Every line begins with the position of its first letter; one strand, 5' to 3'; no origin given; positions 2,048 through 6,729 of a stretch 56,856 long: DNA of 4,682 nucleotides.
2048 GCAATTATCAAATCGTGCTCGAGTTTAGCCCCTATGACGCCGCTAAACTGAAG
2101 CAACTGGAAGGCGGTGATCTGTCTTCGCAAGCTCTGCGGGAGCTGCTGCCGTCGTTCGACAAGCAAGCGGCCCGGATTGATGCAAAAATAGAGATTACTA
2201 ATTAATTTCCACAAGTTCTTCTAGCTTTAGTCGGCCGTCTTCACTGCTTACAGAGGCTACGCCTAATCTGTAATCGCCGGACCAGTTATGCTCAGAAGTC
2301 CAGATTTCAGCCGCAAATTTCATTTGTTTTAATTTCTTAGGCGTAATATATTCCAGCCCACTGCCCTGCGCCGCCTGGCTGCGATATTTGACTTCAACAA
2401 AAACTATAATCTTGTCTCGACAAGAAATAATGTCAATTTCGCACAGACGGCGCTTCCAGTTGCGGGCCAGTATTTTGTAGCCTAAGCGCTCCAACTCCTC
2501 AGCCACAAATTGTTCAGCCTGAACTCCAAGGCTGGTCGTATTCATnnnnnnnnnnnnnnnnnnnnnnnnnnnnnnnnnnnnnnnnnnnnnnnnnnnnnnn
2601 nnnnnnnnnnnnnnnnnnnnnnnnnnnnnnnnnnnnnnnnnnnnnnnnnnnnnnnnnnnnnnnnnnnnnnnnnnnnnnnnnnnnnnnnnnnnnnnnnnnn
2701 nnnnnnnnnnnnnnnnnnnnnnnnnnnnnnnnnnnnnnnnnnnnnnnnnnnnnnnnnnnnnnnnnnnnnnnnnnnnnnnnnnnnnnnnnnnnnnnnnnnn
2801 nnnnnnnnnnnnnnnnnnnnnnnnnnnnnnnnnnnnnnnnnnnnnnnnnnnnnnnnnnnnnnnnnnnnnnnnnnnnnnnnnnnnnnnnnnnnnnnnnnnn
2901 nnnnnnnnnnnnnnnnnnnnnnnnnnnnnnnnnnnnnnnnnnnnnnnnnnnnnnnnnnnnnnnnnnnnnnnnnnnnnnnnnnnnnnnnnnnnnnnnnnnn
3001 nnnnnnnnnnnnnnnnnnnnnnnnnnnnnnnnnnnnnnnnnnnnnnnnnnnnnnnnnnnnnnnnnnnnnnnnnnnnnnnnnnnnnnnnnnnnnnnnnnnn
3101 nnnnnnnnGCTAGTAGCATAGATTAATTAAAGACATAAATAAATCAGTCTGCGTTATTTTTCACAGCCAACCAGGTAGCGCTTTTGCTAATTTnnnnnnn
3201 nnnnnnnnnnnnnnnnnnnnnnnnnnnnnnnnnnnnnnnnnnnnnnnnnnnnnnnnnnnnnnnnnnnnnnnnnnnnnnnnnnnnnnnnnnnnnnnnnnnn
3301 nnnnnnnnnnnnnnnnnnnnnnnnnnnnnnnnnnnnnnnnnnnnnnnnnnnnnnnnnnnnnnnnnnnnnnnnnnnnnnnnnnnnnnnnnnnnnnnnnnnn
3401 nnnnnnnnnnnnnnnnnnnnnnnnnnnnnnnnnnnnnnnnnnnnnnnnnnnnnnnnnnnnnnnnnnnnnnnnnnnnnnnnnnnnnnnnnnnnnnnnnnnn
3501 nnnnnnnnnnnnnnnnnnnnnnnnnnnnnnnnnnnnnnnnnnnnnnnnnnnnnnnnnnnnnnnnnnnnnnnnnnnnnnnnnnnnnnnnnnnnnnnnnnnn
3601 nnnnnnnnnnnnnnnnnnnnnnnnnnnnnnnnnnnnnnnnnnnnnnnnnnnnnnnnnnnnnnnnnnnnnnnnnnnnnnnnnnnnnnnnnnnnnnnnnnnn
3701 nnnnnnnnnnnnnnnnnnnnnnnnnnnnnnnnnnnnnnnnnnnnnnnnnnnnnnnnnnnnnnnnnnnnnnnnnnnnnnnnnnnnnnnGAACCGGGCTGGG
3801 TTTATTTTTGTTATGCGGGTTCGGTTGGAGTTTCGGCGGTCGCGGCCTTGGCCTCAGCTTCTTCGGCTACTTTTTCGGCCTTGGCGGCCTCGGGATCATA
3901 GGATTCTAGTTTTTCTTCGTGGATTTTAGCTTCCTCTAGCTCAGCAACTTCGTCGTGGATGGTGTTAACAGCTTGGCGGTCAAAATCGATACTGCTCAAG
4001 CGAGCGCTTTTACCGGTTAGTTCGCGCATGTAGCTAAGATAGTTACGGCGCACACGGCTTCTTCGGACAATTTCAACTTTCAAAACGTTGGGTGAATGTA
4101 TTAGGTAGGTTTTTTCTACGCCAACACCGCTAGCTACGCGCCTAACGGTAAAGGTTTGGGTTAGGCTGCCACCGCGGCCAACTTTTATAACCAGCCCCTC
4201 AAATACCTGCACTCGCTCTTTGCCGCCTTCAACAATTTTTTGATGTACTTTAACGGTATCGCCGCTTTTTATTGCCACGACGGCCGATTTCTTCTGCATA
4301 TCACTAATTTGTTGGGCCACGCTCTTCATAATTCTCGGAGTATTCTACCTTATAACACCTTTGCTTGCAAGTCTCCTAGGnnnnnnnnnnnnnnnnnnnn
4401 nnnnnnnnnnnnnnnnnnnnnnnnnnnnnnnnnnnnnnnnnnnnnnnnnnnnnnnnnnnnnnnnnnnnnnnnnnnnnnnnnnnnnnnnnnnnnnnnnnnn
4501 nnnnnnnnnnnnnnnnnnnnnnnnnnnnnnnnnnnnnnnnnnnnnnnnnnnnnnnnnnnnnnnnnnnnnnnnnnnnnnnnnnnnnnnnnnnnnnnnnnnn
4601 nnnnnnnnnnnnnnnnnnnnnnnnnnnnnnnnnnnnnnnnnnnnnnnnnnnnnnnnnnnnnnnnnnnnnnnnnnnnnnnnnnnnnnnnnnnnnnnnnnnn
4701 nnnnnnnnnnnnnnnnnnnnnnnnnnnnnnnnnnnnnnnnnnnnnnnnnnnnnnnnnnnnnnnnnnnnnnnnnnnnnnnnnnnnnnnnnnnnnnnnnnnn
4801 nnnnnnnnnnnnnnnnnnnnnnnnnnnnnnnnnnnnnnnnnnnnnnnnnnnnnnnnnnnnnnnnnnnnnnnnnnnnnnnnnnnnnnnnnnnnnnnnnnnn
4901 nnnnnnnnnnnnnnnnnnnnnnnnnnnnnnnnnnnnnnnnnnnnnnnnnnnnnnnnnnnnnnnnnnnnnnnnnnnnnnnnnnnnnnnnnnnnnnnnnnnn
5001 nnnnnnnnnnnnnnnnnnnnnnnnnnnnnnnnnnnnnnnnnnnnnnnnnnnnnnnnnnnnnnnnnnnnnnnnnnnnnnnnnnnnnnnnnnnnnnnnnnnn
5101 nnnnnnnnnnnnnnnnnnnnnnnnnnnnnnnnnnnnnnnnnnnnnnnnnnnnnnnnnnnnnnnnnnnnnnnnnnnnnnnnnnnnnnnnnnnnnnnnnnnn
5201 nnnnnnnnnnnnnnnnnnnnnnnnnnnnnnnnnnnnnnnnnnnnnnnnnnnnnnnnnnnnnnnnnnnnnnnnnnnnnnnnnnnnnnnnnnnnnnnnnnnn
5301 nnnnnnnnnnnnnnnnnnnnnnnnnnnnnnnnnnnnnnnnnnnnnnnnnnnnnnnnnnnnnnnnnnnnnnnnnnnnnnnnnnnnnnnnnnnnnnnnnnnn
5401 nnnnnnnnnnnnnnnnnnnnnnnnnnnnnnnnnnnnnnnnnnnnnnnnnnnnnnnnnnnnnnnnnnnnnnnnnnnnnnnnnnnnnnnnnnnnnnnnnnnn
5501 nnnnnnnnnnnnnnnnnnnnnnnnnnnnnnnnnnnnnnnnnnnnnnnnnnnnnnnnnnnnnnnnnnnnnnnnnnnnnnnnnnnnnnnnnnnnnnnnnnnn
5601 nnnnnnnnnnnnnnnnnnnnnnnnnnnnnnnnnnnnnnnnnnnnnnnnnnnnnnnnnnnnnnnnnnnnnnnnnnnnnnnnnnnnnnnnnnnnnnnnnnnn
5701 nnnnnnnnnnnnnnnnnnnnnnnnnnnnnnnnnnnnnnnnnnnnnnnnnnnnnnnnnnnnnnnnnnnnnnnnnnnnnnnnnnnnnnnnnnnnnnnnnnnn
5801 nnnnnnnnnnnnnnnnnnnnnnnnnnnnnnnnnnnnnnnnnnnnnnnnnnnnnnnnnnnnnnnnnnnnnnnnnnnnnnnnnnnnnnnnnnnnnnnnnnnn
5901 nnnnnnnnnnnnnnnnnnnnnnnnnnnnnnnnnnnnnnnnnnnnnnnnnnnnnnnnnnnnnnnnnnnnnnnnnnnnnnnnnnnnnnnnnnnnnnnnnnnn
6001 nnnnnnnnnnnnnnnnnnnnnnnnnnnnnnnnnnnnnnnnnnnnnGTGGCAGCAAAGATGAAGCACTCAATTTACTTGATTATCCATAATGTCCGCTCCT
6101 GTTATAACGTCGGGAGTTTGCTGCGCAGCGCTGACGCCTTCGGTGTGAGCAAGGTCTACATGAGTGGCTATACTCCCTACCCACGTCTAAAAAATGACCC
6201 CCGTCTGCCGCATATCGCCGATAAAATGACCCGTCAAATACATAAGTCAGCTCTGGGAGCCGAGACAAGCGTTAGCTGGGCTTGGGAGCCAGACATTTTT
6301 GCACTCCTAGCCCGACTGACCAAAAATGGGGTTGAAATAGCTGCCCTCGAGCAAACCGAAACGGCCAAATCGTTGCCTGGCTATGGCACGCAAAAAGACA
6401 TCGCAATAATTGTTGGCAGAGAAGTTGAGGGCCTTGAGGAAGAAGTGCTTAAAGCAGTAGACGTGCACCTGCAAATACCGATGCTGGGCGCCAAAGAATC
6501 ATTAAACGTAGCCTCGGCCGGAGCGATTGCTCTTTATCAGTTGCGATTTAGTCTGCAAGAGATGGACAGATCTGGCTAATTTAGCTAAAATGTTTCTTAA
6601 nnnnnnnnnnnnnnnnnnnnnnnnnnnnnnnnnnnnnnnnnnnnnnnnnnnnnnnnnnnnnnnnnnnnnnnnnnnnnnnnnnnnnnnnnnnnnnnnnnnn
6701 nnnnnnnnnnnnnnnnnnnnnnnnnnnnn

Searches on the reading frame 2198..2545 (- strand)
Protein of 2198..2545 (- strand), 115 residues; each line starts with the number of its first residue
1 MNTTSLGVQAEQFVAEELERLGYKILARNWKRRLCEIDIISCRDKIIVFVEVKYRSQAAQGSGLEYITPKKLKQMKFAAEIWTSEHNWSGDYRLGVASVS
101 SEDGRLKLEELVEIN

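Call 18: search_protein_families(library=pfam, proteins=[window:2198-2545:-], max_evalue=0.001)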
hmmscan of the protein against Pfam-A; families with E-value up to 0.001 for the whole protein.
window:2198-2545:- (115 aa): 2 families
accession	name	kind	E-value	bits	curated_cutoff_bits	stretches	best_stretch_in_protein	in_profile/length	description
PF02021.23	UPF0102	-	2.6e-21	76.2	23.6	1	10-96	1-77/80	Uncharacterised protein family UPF0102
PF08378.17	NERD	-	4.4e-05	24.4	22.1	1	7-76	2-85/111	Nuclease-related domain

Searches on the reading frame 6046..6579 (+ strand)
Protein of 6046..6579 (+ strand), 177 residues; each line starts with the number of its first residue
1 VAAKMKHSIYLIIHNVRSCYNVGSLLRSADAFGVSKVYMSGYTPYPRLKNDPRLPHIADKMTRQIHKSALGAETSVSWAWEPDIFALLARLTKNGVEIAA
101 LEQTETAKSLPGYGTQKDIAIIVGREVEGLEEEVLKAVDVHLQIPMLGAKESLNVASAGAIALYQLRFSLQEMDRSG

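Call 18: search_protein_families(library=pfam, proteins=[window:6046-6579:+], max_evalue=0.001)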
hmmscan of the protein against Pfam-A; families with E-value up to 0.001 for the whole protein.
window:6046-6579:+ (177 aa): 1 family
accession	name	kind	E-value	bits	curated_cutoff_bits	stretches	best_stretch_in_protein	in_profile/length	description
PF00588.24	SpoU_methylase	-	1.2e-27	97.2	29.7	1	9-164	2-142/142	SpoU rRNA Methylase family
